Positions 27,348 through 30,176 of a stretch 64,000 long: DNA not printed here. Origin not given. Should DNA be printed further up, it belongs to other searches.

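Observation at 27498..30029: Soluble protein with two duplicated sensor-like modules fused to a CheW-like domain, without MCP, CheA or REC partners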

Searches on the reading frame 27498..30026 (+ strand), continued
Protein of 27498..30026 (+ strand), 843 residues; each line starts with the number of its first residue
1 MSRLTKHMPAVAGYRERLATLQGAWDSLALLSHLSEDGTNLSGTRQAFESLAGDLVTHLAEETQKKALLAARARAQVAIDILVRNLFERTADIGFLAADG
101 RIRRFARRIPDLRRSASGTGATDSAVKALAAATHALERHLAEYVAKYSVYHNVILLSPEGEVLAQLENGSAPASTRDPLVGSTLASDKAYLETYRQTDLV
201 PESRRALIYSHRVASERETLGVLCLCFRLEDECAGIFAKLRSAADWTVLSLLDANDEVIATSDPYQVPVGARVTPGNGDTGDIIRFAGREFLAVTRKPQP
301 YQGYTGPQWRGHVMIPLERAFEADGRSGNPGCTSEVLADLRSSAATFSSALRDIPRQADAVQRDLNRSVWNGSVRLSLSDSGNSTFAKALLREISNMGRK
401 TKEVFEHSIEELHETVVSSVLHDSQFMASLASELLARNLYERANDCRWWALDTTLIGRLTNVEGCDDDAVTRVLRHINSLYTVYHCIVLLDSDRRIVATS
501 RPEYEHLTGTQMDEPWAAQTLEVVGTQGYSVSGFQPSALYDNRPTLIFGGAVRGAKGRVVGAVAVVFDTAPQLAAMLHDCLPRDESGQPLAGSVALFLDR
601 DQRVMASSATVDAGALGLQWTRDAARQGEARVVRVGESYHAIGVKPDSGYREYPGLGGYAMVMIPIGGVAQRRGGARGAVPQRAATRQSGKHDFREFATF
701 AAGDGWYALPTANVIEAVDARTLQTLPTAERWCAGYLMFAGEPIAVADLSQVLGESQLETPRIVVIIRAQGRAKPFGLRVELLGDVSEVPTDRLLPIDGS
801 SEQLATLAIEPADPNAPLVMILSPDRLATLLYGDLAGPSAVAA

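Call 25: predict_structure(alignment_id=A1)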
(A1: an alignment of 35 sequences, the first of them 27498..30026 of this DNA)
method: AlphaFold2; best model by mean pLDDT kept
length: 843 residues; sequences in the alignment: 35
mean_pLDDT: 74.1   pTM: 0.46
mean pLDDT of the five models: 74.1, 72.3, 72.1, 69.5, 68.8
residues with pLDDT >= 90: 174; 70-90: 416; 50-70: 81; < 50: 172
segments of 3 or more residues with pLDDT < 50: 1-49, 51-60, 320-362, 364-391, 393-395, 400-402, 404-412, 671-676, 682-691, 837-843
pLDDT, mean of each block of 10 residues (from residue 1): 31 38 44 42 46 46 59 81 81 82 88 80 81 86 71 92 89 93 89 91 90 86 91 82 76 92 88 85 78 86 81 77 34 39 37 41 44 38 44 48 47 55 80 86 83 87 86 89 89 95 92 92 77 91 91 83 89 85 73 89 87 74 71 72 84 82 73 48 43 77 85 87 71 82 86 77 88 87 78 75 78 71 88 61 37
secondary structure, 60 per line:
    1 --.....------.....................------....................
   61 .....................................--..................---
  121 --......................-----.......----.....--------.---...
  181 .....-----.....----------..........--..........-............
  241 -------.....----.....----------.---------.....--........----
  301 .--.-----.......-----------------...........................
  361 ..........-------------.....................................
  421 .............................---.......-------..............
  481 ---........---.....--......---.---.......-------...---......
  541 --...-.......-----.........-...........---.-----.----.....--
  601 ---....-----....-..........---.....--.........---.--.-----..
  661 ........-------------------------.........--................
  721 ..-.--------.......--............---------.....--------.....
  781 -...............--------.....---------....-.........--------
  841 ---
elements in order (helices of 4 or more, strands of 3 or more residues): H3-7 H14-34 H41-97 H100-117 H123-144 E150-156 E161-165 H178-185 E191-195 E206-215 E218-227 H229-240 E248-252 E257-261 E282-286 E289-296 E310-316 H334-370 H384-449 H453-459 H467-480 E484-491 E495-499 H502-507 H515-521 E529-531 E535-537 E543-545 E547-553 E559-567 H569-579 E594-598 E604-607 H613-616 H618-627 E631-635 E638-646 E659-668 E694-702 E705-710 E714-719 E733-739 E742-748 H749-753 E763-767 E776-780 E782-790 E794-796 E805-809 E819-822 H824-832

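Call 28: search_protein_representatives(protein=window:27498-29567:+)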
Query: 690 residues. Proteins with E-value up to 0.001 (for the whole library): 821; up to 1e-10: 559; up to 1e-30: 327. The best 150 are listed.
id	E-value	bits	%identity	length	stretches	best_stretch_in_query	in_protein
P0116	1.0e-280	949.4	64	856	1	3-688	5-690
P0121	1.4e-215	734.2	52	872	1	2-678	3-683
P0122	4.8e-204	696.1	51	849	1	3-687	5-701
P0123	4.2e-196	669.8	52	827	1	8-671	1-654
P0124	3.4e-184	630.5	48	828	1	2-679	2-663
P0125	2.8e-178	611.0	49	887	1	4-656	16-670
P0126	9.1e-176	602.7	48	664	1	4-646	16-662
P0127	8.4e-172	589.6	47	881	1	3-655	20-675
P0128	1.3e-171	588.9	48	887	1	2-670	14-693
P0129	9.7e-165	566.2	47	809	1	2-676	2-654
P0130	4.0e-164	564.2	45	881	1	3-658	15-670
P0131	4.1e-162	557.6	48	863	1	4-655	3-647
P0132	4.5e-161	554.1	47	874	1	5-679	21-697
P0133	1.2e-159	549.3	48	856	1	4-688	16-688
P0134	1.8e-159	548.8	47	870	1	6-655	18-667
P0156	5.0e-134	464.7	43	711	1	11-655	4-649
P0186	1.9e-118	413.3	41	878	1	4-609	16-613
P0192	9.5e-116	404.4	41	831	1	4-658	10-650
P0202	4.2e-109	382.4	40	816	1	4-669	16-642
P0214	2.8e-103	363.2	41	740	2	338-661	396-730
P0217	1.4e-102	360.9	38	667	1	3-661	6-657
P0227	1.7e-94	334.1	39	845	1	8-659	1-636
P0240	2.3e-88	313.9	40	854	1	40-686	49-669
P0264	2.4e-83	297.3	36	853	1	8-666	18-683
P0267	4.4e-83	296.4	36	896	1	41-585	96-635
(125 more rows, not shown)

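Call 29: fold_search(model_id=the predicted structure, library=pdb)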
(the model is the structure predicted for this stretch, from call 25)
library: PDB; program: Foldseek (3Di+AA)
matches with E <= 10: 962; with E <= 0.001: 174
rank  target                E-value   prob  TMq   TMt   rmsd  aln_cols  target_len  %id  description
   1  6s1k_C                2.0e-09  1.00  0.15  0.76   3.0       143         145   16  E. coli Core Signaling Unit, carrying QQQQ receptor mutation (released 2020-01-22)
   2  3by9_A                4.9e-09  1.00  0.22  0.65   7.1       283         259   14  Crystal structure of the V. cholerae Histidine Kinase DctB Sensor Domain (released 2008-08-12)
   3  8c5v_A                5.8e-09  1.00  0.14  0.28  19.4       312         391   13  Chemotaxis core signalling unit from E protein lysed E. coli cells (released 2023-09-13)
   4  9a72_B                7.6e-09  1.00  0.15  0.75   6.0       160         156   16  Integrative model of YFMS-CHEW by crosslinking MS and deep learning (released 2024-09-18)
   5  3by9_B                8.0e-09  1.00  0.21  0.64   7.3       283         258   14  Crystal structure of the V. cholerae Histidine Kinase DctB Sensor Domain (released 2008-08-12)
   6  2qdl_B                8.5e-09  1.00  0.14  0.75   2.9       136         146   16  Crystal structure of scaffolding protein TtCheW from Thermoanaerobacter tengcongensis (released 2007-09-04)
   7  2ch4_A                1.4e-08  1.00  0.14  0.34  14.6       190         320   15  Complex between Bacterial Chemotaxis histidine kinase CheA domains P4 and P5 and receptor-adaptor protein CheW (released 2006-04-18)
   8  6s1k_A                1.5e-08  1.00  0.14  0.30  24.2       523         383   12  E. coli Core Signaling Unit, carrying QQQQ receptor mutation (released 2020-01-22)
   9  8c5v_E                1.9e-08  1.00  0.15  0.80   2.4       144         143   17  Chemotaxis core signalling unit from E protein lysed E. coli cells (released 2023-09-13)
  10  2ch4_Y                2.4e-08  1.00  0.15  0.82   2.5       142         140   15  Complex between Bacterial Chemotaxis histidine kinase CheA domains P4 and P5 and receptor-adaptor protein CheW (released 2006-04-18)
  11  3ur1_A                2.5e-08  1.00  0.14  0.42  14.3       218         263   13  The structure of a ternary complex between CheA domains P4 and P5 with CheW and with a truncated fragment of TM14, a c (released 2012-03-07)
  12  3e4o_A                4.1e-08  1.00  0.21  0.64   6.9       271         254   17  Crystal structure of succinate bound state DctB (released 2008-10-21)
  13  3e4p_B                4.1e-08  1.00  0.21  0.63   5.2       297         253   16  Crystal structure of malonate occupied DctB (released 2008-10-21)
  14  9a69_B                5.6e-08  1.00  0.22  0.27  60.2       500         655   12  Integrative model of MCPB-MCPC by crosslinking MS and deep learning (released 2024-09-18)
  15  1k0s_MODEL_1_A        6.2e-08  1.00  0.15  0.68   4.8       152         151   15  Solution structure of the chemotaxis protein CheW from the thermophilic organism Thermotoga maritima (released 2002-02-06)
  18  2ch4_W                1.1e-07  1.00  0.15  0.83   2.6       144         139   16  Complex between Bacterial Chemotaxis histidine kinase CheA domains P4 and P5 and receptor-adaptor protein CheW (released 2006-04-18)
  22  2ch4_B                2.0e-07  1.00  0.13  0.35  18.6       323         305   12  Complex between Bacterial Chemotaxis histidine kinase CheA domains P4 and P5 and receptor-adaptor protein CheW (released 2006-04-18)
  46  4jpb_A                1.4e-06  1.00  0.13  0.72   3.1       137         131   20  The structure of a ternary complex between CheA domains P4 and P5 with CheW and with an unzipped fragment of TM14, a c (released 2013-08-28)
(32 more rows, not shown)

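Call 33: find_related_loci(query=A2, collection=genome_contigs, flank=10000)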
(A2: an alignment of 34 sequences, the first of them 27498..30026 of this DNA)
Query A2 (843 aa) in genome_contigs; peptide patterns used: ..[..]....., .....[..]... (x = any residue, [..] = any of these).
600 stretches matched a pattern (row limit reached: there are more); 597 encode a relative of the query (tblastn E <= 1e-3); the best 80 are kept; 80 distinct loci.
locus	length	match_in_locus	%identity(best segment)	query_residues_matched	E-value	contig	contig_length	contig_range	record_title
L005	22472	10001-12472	83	1-833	0e+0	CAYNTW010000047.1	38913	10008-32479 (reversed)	MAG TPA_asm: uncultured Steroidobacteraceae bacterium isolate SRP272529_co1_196 genome assembly, contig: NODE_1421_lengt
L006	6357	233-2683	76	1-833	0e+0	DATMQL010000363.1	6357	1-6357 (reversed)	MAG TPA_asm: Steroidobacteraceae bacterium isolate SMAG_U12927 k141_1281591, whole genome shotgun sequence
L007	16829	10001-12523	75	1-833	0e+0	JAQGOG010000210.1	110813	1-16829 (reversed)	MAG: Gammaproteobacteria bacterium isolate RYN_607 scaffold_750632, whole genome shotgun sequence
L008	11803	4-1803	82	29-833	0e+0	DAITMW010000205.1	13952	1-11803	MAG TPA_asm: Steroidobacteraceae bacterium isolate CTOTU9903 NODE_1179_length_13952_cov_8.700871, whole genome shotgun s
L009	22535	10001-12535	56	3-843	0e+0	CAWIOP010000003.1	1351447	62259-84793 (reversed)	MAG: uncultured Gammaproteobacteria bacterium isolate MFD01561.bin.2.37 genome assembly, contig: contig_21195, whole gen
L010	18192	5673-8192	46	6-841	0e+0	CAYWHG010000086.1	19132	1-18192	MAG TPA_asm: uncultured Steroidobacter sp. isolate SRP344714_co2_53 genome assembly, contig: NODE_7396_length_19132_cov_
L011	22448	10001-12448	47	4-837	0e+0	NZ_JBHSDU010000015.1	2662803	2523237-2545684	Steroidobacter flavus strain CGMCC 1.10759 velvet_auto_105_15, whole genome shotgun sequence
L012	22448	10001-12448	47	4-837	0e+0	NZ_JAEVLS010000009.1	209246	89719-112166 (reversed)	Steroidobacter gossypii strain S1-65 Scaffold8_1, whole genome shotgun sequence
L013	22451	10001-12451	48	4-837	0e+0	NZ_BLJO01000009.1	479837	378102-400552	Steroidobacter agaridevorans strain SA29-B sequence09, whole genome shotgun sequence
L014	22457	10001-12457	46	4-837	0e+0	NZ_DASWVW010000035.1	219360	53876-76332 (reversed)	MAG: Steroidobacter sp. isolate SMAG_U3640 k141_144769, whole genome shotgun sequence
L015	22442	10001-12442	47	4-837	0e+0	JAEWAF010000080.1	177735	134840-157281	MAG: Proteobacteria bacterium isolate OH_PBB_2 k127_66492, whole genome shotgun sequence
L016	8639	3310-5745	46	6-827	0e+0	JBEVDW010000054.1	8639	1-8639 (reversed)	MAG: Steroidobacteraceae bacterium isolate T2R1BO.metabat2.75 T2R1BO.metabat2.75_k133_12133549, whole genome shotgun seq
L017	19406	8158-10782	43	1-843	0e+0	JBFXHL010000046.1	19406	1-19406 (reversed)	MAG: Sulfuricellaceae bacterium isolate CA_2019_TPIn_186 NODE_9235_length_19406_cov_4.956429_TPIn, whole genome shotgun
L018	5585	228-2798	43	1-828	0e+0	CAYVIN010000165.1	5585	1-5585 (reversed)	MAG TPA_asm: uncultured Sulfuricella sp. isolate SRP302447_co3_331 genome assembly, contig: NODE_43186_length_5585_cov_1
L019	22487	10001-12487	47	4-830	0e+0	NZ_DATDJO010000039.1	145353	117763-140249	MAG: Povalibacter sp. isolate SMAG_U332 k141_1260655, whole genome shotgun sequence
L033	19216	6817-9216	42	4-797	0e+0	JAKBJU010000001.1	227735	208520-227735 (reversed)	MAG: Proteobacteria bacterium isolate DS3.bin61 NODE_3_length_227735_cov_7.921439, whole genome shotgun sequence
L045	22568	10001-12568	41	1-833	0e+0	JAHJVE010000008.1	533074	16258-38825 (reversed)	MAG: Gammaproteobacteria bacterium isolate OSL_B.mb.10 OSL_B.mb.10_k141_40947, whole genome shotgun sequence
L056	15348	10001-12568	41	4-833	0e+0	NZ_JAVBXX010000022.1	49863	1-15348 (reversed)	MAG: Azonexus sp. isolate GS18 538, whole genome shotgun sequence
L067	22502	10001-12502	41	1-827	1e-177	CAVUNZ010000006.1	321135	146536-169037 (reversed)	MAG: uncultured Alphaproteobacteria bacterium isolate MFD02579.bin.1.14 genome assembly, contig: contig_17755, whole gen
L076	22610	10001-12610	40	1-843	3e-174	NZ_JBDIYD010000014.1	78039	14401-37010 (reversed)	Dechloromonas sp. ZS-1 D1_contig_14, whole genome shotgun sequence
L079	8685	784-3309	41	6-833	1e-173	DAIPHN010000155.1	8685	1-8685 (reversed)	MAG TPA_asm: Burkholderiales bacterium isolate CTOTU1211 NODE_6525_length_8685_cov_9.584936, whole genome shotgun sequen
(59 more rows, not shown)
